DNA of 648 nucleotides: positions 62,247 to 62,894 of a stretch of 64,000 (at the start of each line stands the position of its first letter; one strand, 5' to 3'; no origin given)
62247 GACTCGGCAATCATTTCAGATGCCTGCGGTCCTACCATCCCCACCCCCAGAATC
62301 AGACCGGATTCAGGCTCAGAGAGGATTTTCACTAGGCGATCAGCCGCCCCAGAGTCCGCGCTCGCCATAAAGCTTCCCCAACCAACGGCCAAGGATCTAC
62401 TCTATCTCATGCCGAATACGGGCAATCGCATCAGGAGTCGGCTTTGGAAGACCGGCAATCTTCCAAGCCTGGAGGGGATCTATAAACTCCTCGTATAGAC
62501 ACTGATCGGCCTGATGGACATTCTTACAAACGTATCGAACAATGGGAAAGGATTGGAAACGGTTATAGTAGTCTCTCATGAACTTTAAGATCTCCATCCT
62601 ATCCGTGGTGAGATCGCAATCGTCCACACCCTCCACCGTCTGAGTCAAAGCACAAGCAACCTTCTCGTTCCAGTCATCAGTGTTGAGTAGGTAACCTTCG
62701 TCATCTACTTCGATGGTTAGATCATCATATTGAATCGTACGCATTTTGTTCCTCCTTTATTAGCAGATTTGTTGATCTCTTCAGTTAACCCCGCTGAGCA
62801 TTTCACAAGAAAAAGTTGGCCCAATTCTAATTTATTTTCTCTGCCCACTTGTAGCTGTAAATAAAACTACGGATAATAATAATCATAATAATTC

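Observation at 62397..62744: DsrC/TusE-family protein whose C-terminal arm lacks both conserved cysteines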

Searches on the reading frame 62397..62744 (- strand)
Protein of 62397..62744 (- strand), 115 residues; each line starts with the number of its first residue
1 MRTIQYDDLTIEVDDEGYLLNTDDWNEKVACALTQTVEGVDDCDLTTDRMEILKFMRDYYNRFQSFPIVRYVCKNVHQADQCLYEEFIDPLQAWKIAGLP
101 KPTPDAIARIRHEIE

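Call 3: search_protein_families(library=pfam, proteins=[window:62397-62744:-], max_evalue=0.01)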
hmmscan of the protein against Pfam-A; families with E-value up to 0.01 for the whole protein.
window:62397-62744:- (115 aa): 2 families
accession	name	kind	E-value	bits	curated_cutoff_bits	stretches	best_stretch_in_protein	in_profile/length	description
PF04358.19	DsrC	-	3e-19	69.9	24.9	1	7-103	3-104/107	DsrC like protein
PF16187.10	Peptidase_M16_M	-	0.0017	17.9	29.7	1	9-87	199-281/284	Middle or third domain of peptidase_M16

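Call 4: search_protein_families(library=ncbifam, proteins=[window:62397-62744:-], max_evalue=0.01)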
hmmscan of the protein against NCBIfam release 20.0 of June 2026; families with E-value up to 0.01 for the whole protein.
window:62397-62744:- (115 aa): 2 families
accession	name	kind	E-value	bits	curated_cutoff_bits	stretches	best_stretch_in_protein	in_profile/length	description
TIGR03342.1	dsrC_tusE_dsvC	subfamily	1.8e-19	70.1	53.5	1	5-103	2-105/108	TusE/DsrC/DsvC family sulfur relay protein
NF008562.0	PRK11508.1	equivalog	4.3e-12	46.1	191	1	6-103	4-106/109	sulfurtransferase TusE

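Call 5: search_solved_structures(query=window:62397-62744:-, max_evalue=0.01, show_alignments=4)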
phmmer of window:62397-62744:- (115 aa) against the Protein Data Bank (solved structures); distinct sequences matched with E-value up to 0.01: 9.
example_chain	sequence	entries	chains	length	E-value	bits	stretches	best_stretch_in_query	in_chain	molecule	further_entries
2v4j_C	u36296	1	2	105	9.6e-13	51.3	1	3-103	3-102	SULFITE REDUCTASE, DISSIMILATORY-TYPE SUBUNIT GAMMA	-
1yx3_A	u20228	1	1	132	5.7e-12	48.8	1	3-103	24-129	hypothetical protein DsrC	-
2xsj_C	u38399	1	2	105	6.3e-12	48.7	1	3-103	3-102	SULFUR RELAY PROTEIN, TUSE/DSRC/DSVC FAMILY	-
1ji8_A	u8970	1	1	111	7.5e-12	48.4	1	5-103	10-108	dissimilatory siroheme-sulfite reductase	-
1sau_A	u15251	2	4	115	3.9e-10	42.9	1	10-103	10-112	sulfite reductase, desulfoviridin-type subunit gamma | sulfite reductase, desulfoviridin-type subunit gamma (dsvC)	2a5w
3or1_C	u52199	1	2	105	7.9e-10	41.9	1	3-103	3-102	Sulfite reductase gama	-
3or2_C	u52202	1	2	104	7.8e-08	35.5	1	4-103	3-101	Sulfite redcutase subunit gama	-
7syb_A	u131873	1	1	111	6.3e-06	29.3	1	7-103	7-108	Sulfurtransferase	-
7rdr_A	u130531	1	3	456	0.0013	21.8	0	5-38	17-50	Circular tendon repeat protein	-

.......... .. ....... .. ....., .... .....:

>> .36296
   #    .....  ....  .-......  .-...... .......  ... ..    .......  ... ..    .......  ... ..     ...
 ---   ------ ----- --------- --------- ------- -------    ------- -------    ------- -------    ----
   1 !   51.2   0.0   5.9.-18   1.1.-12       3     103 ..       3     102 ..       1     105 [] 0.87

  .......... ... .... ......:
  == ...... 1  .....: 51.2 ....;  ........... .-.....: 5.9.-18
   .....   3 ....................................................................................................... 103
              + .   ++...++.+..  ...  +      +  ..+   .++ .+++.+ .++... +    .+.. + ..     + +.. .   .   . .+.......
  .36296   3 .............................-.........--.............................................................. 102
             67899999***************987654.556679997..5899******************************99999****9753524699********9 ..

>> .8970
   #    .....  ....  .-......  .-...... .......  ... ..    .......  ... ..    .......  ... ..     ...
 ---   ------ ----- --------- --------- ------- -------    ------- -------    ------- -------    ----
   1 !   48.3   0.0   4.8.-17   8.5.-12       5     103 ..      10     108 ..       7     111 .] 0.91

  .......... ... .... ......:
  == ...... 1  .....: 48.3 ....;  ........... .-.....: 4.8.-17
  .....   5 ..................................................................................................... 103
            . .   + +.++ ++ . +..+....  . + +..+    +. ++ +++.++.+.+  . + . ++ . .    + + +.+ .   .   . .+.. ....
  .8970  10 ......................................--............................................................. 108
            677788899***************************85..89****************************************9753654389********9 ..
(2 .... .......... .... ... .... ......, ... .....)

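Call 6: find_homologous_proteins(query=window:62397-62744:-, max_evalue=0.001)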
Query window:62397-62744:- (115 aa): 335 proteins with E <= 0.001 among 338 candidates; the best 120 are listed.
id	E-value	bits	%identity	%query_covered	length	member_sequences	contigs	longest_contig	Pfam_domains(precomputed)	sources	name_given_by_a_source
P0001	1.7e-62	226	82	100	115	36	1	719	PF04358.20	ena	-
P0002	4.2e-61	222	82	100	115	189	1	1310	PF04358.20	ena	-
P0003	4.7e-61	222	83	99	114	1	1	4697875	PF04358.20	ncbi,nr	ncbi:MAG: TusE/DsrC/DsvC family sulfur relay protein [Deltaproteobacteria bacterium]|nr:MAG: TusE/Ds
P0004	2.6e-60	219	81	100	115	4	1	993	PF04358.20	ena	-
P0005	4.3e-60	219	82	100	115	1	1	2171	PF04358.20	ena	-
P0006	8.6e-60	218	79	100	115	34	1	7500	PF04358.20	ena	-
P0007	1.0e-59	217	80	100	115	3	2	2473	PF04358.20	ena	-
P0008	1.4e-59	217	79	100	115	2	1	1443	PF04358.20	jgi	jgi:tRNA 2-thiouridine synthesizing protein E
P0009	1.8e-59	217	79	100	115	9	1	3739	PF04358.20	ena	-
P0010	1.9e-59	217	80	100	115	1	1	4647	PF04358.20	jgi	-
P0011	4.8e-59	215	79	100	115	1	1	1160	PF04358.20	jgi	-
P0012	5.3e-59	215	77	100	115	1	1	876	PF04358.20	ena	-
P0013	5.7e-59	215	80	100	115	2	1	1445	PF04358.20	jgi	-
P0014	1.0e-58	214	77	100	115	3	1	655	PF04358.20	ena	-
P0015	1.1e-58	214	80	100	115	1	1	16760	PF04358.20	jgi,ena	-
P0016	1.7e-58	213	77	100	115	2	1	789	PF04358.20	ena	-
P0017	2.4e-58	213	81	100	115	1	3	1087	PF04358.20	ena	-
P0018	2.6e-58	213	79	97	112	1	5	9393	PF04358.20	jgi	-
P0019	2.6e-58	213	77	100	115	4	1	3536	PF04358.20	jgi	jgi:tRNA 2-thiouridine synthesizing protein E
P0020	8.6e-58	211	78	100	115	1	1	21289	PF04358.20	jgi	-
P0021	9.9e-58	211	77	100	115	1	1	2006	PF04358.20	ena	-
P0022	1.1e-57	211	77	100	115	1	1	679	PF04358.20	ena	-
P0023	1.2e-57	211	78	100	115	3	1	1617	PF04358.20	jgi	jgi:TusE/DsrC/DsvC family sulfur relay protein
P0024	1.2e-57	211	75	100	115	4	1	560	PF04358.20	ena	-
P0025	2.1e-57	210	80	100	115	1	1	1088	PF04358.20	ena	-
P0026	3.7e-57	209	77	100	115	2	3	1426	PF04358.20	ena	-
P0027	4.4e-57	209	75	100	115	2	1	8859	PF04358.20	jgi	-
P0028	4.5e-57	209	77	100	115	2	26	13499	PF04358.20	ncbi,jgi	ncbi:MAG: TusE/DsrC/DsvC family sulfur relay protein [Syntrophobacterales bacterium]|jgi:TusE/DsrC/D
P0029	1.3e-56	207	77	100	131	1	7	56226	PF04358.20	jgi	jgi:tRNA 2-thiouridine synthesizing protein E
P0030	5.3e-56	205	76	100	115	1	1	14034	PF04358.20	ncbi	-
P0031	2.9e-54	200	75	100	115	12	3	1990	PF04358.20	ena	-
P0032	1.1e-53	198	71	100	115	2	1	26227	PF04358.20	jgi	jgi:tRNA 2-thiouridine synthesizing protein E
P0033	1.4e-53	198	73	100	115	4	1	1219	PF04358.20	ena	-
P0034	3.7e-52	193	71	99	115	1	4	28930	PF04358.20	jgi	jgi:TusE/DsrC/DsvC family sulfur relay protein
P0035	2.7e-50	187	69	100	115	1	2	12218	PF04358.20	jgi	jgi:TusE/DsrC/DsvC family sulfur relay protein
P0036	3.8e-50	187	68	99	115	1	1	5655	PF04358.20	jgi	jgi:TusE/DsrC/DsvC family sulfur relay protein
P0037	7.7e-48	179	67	99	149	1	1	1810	PF04358.20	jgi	jgi:tRNA 2-thiouridine synthesizing protein E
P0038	1.8e-47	178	66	99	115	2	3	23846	PF04358.20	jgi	jgi:TusE/DsrC/DsvC family sulfur relay protein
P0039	3.3e-47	177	67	98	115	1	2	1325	PF04358.20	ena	-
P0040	2.5e-46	174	66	99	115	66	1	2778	PF04358.20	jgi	jgi:tRNA 2-thiouridine synthesizing protein E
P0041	2.7e-46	174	64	99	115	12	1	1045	PF04358.20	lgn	-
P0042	2.7e-44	168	62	99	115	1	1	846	PF04358.20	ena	-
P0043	4.1e-44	167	63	97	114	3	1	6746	PF04358.20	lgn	-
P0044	4.9e-44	167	61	99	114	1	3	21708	PF04358.20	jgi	jgi:TusE/DsrC/DsvC family sulfur relay protein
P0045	5.6e-44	167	65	98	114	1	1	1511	PF04358.20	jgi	jgi:TusE/DsrC/DsvC family sulfur relay protein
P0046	7.2e-44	166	78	80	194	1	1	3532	PF04358.20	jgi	jgi:tRNA 2-thiouridine synthesizing protein E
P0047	2.3e-43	165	62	99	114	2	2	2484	PF04358.20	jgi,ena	-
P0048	6.0e-43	163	61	99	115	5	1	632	PF04358.20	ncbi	-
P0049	6.1e-43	163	61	99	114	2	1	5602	PF04358.20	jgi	jgi:tRNA 2-thiouridine synthesizing protein E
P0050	8.3e-43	163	60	99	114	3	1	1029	PF04358.20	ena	-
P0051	1.3e-42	162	64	98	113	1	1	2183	PF04358.20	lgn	-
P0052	2.1e-42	162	67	100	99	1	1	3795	PF04358.20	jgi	jgi:tRNA 2-thiouridine synthesizing protein E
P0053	7.1e-42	160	63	98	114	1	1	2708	PF04358.20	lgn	-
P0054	1.6e-41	159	57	99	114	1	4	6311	PF04358.20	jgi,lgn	-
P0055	1.8e-41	159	61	98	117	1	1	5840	PF04358.20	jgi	jgi:tRNA 2-thiouridine synthesizing protein E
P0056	2.3e-41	158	61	99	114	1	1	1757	PF04358.20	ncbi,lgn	-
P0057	4.6e-41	157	59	99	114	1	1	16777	PF04358.20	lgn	-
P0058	5.2e-41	157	60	97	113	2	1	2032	PF04358.20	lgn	-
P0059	6.1e-41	157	63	96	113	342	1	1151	PF04358.20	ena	-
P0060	7.7e-41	157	60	97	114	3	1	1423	PF04358.20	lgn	-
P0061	2.4e-40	155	63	100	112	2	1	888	PF04358.20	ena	-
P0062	4.3e-40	154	58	99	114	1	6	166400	PF04358.20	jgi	jgi:TusE/DsrC/DsvC family sulfur relay protein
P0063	4.5e-40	154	59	98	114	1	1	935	PF04358.20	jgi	jgi:tRNA 2-thiouridine synthesizing protein E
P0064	5.1e-40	154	63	97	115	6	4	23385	PF04358.20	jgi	jgi:TusE/DsrC/DsvC family sulfur relay protein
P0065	5.4e-40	154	58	97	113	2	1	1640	PF04358.20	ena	-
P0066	1.1e-39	153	62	97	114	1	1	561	PF04358.20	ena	-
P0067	2.5e-39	152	60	97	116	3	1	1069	PF04358.20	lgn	-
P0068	2.5e-39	152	57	97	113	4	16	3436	PF04358.20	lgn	-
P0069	4.4e-39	151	59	96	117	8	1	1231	PF04358.20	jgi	-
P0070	6.4e-39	150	58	97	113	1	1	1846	PF04358.20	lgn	-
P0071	7.0e-39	150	62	98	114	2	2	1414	PF04358.20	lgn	-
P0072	1.6e-38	149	59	98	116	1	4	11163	PF04358.20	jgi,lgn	jgi:TusE/DsrC/DsvC family sulfur relay protein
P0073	3.2e-38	148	55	97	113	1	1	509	PF04358.20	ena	-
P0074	3.4e-38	148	60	97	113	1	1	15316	PF04358.20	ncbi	ncbi:MAG: TusE/DsrC/DsvC family sulfur relay protein [Pseudomonadota bacterium]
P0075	3.9e-38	148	58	98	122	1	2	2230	PF04358.20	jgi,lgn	-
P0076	4.8e-38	148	60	97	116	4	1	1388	PF04358.20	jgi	jgi:TusE/DsrC/DsvC family sulfur relay protein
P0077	6.7e-38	147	64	92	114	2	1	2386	PF04358.20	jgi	-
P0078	8.3e-38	147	58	97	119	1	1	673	PF04358.20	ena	-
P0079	8.7e-38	147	58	98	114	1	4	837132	PF04358.20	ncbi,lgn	-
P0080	1.9e-37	146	55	97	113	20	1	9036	PF04358.20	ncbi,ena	-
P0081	2.3e-37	145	56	99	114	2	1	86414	PF04358.20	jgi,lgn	-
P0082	3.7e-37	145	58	97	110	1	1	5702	PF04358.20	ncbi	-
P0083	4.2e-37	144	60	100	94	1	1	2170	PF04358.20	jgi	jgi:tRNA 2-thiouridine synthesizing protein E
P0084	4.7e-37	144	59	98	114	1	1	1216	PF04358.20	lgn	-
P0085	6.1e-37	144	59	97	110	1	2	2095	PF04358.20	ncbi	-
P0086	6.2e-37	144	55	99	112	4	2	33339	PF04358.20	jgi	jgi:tRNA 2-thiouridine synthesizing protein E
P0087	7.0e-37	144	60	99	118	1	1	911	PF04358.20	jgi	jgi:TusE/DsrC/DsvC family sulfur relay protein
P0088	7.3e-37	144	54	99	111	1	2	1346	PF04358.20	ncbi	-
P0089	8.4e-37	144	63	90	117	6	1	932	PF04358.20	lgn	-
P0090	9.9e-37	143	55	97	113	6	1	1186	PF04358.20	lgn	-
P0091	1.1e-36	143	60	93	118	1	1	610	PF04358.20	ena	-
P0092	1.4e-36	143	59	94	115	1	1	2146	PF04358.20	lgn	-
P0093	1.5e-36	143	56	98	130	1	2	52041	PF04358.20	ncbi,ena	-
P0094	2.0e-36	142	58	98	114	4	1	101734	PF04358.20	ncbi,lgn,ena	-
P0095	2.8e-36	142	59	94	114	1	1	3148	PF04358.20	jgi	jgi:tRNA 2-thiouridine synthesizing protein E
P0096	3.0e-36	142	57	96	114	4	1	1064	PF04358.20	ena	-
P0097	4.8e-36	141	51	98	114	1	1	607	PF04358.20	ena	-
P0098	6.9e-36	141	57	97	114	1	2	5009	PF04358.20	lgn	-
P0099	7.3e-36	140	58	96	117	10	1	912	PF04358.20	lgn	-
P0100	1.1e-35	140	62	90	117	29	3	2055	PF04358.20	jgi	jgi:TusE/DsrC/DsvC family sulfur relay protein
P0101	1.2e-35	140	59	89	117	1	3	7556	PF04358.20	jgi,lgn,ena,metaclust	metaclust:\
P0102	1.3e-35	140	79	67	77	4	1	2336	PF04358.20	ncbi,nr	ncbi:MAG: TusE/DsrC/DsvC family sulfur relay protein, partial [Desulfobacterales bacterium]|nr:TusE/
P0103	1.4e-35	140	56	97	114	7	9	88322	PF04358.20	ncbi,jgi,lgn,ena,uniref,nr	ncbi:TusE/DsrC/DsvC family sulfur relay protein [Desulfobacter sp. UBA2225]|jgi:tRNA 2-thiouridine s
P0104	1.6e-35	139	55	97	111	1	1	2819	PF04358.20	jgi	-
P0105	2.0e-35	139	56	99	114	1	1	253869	PF04358.20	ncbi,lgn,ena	-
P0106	2.4e-35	139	55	99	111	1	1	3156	PF04358.20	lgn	-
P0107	2.6e-35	139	61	89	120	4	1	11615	PF04358.20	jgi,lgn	-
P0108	2.6e-35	139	58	97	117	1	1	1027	PF04358.20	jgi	jgi:TusE/DsrC/DsvC family sulfur relay protein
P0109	2.6e-35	139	56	97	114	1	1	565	PF04358.20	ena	-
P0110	3.7e-35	138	54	97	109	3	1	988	PF04358.20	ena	-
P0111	6.8e-35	137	53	96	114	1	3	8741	PF04358.20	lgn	-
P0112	7.0e-35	137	55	97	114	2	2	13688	PF04358.20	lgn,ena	-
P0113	7.4e-35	137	53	97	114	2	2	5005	PF04358.20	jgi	jgi:tRNA 2-thiouridine synthesizing protein E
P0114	9.0e-35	137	58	89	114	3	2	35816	PF04358.20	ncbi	-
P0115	1.0e-34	137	58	98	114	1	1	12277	PF04358.20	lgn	-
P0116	1.2e-34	137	59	89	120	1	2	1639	PF04358.20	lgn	-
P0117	1.5e-34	136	57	96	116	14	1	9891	PF04358.20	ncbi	-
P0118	1.5e-34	136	60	93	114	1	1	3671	PF04358.20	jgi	jgi:TusE/DsrC/DsvC family sulfur relay protein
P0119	1.9e-34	136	60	89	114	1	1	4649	PF04358.20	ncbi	-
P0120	2.5e-34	136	54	98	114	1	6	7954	PF04358.20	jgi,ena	-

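Call 11: find_encoding_contigs(protein=P0003, flank=8000, max_places=3)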
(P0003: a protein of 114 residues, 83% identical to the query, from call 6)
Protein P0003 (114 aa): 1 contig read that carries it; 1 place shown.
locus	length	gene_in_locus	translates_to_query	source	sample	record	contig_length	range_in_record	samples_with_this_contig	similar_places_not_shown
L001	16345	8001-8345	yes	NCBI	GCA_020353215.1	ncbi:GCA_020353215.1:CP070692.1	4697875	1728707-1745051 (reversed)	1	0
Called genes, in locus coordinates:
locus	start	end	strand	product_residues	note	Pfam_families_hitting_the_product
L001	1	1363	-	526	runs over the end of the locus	PF03065:Glyco_hydro_57, PF09210:BE_C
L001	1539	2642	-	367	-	PF07498:Rho_N (faint), PF16258:DUF4912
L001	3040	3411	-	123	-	-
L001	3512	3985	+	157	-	PF00210:Ferritin, PF02915:Rubrerythrin, PF12902:Ferritin-like (faint)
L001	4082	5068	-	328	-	PF00248:Aldo_ket_red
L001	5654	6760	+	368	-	PF00676:E1_dh, PF02775:TPP_enzyme_C (faint), PF13292:DXP_synthase_N (faint)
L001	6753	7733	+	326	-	PF02779:Transket_pyr, PF02780:Transketolase_C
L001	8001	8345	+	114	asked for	PF04358:DsrC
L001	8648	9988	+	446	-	PF00364:Biotin_lipoyl, PF25917:BSH_RND (weak), PF25997:BSH_YhbJ (weak), PF02817:E3_binding, PF00198:2-oxoacid_dh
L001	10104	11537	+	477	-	PF00890:FAD_binding_2 (weak), PF01494:FAD_binding_3 (faint), PF03486:HI0933_like (faint), PF07992:Pyr_redox_2, PF12831:FAD_oxidored, PF13450:NAD_binding_8 (faint), PF00070:Pyr_redox, PF02852:Pyr_redox_dim, +1 more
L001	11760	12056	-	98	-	-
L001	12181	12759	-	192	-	PF14361:RsbRD_N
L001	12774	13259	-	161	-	PF14361:RsbRD_N (weak)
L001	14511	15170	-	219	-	PF11249:DUF3047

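Call 12: find_encoding_contigs(protein=P0029, flank=8000, max_places=3)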
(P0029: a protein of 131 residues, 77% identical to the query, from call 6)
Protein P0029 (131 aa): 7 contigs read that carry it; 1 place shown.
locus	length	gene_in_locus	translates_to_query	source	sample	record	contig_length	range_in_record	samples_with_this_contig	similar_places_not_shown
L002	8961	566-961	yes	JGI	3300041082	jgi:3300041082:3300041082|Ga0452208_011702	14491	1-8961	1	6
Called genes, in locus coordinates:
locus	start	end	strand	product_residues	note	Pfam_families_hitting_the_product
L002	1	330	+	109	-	?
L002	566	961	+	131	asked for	PF04358:DsrC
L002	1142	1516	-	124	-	-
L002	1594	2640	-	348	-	PF01717:Meth_synt_2, PF08267:Meth_synt_1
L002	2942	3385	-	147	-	-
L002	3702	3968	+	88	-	PF00565:SNase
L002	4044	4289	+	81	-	-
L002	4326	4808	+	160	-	-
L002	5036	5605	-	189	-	PF02566:OsmC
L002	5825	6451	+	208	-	PF00165:HTH_AraC (faint), PF12833:HTH_18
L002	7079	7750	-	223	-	-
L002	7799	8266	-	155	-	-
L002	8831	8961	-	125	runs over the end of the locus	PF00903:Glyoxalase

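Call 13: find_encoding_contigs(protein=P0062, flank=8000, max_places=3)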
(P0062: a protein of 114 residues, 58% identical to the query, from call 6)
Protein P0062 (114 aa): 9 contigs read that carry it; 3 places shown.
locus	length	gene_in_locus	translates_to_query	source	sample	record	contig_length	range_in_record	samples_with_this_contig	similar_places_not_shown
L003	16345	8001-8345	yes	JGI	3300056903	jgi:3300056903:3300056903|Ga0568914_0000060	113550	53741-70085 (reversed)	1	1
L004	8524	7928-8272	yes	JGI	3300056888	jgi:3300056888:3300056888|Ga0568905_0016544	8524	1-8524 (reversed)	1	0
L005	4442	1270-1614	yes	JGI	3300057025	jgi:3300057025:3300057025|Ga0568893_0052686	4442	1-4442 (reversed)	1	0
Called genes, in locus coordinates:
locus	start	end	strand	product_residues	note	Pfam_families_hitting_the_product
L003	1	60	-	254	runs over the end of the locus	-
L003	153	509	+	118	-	-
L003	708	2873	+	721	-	PF08668:HDOD, PF01966:HD (weak), PF01590:GAF (faint), PF00512:HisKA (weak), PF02518:HATPase_c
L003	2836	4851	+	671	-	PF00072:Response_reg, PF00989:PAS, PF13188:PAS_8 (weak), PF00512:HisKA (weak), PF02518:HATPase_c, PF00072:Response_reg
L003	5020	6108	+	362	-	PF02746:MR_MLE_N, PF13378:MR_MLE_C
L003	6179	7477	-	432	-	PF00155:Aminotran_1_2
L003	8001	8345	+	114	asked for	PF04358:DsrC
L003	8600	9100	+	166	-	PF13174:TPR_6 (faint), PF13424:TPR_12 (faint), PF13432:TPR_16 (faint), PF14559:TPR_19 (faint), PF00515:TPR_1 (weak), PF07719:TPR_2 (weak), PF13181:TPR_8 (faint)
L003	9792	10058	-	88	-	PF09656:PGPGW (weak)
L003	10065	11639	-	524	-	PF13541:ChlI, PF01078:Mg_chelatase, PF05496:RuvB_N (faint), PF07728:AAA_5, PF00493:MCM (weak), PF13335:Mg_chelatase_C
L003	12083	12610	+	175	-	PF00156:Pribosyltran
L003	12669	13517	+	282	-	PF13717:Zn_ribbon_4, PF13719:Zn_ribbon_5, PF11906:DUF3426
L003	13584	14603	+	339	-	PF07885:Ion_trans_2, PF02254:TrkA_N, PF02080:TrkA_C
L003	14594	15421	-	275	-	PF01578:Cytochrom_C_asm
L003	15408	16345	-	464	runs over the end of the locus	PF05140:ResB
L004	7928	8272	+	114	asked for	PF04358:DsrC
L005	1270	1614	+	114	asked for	PF04358:DsrC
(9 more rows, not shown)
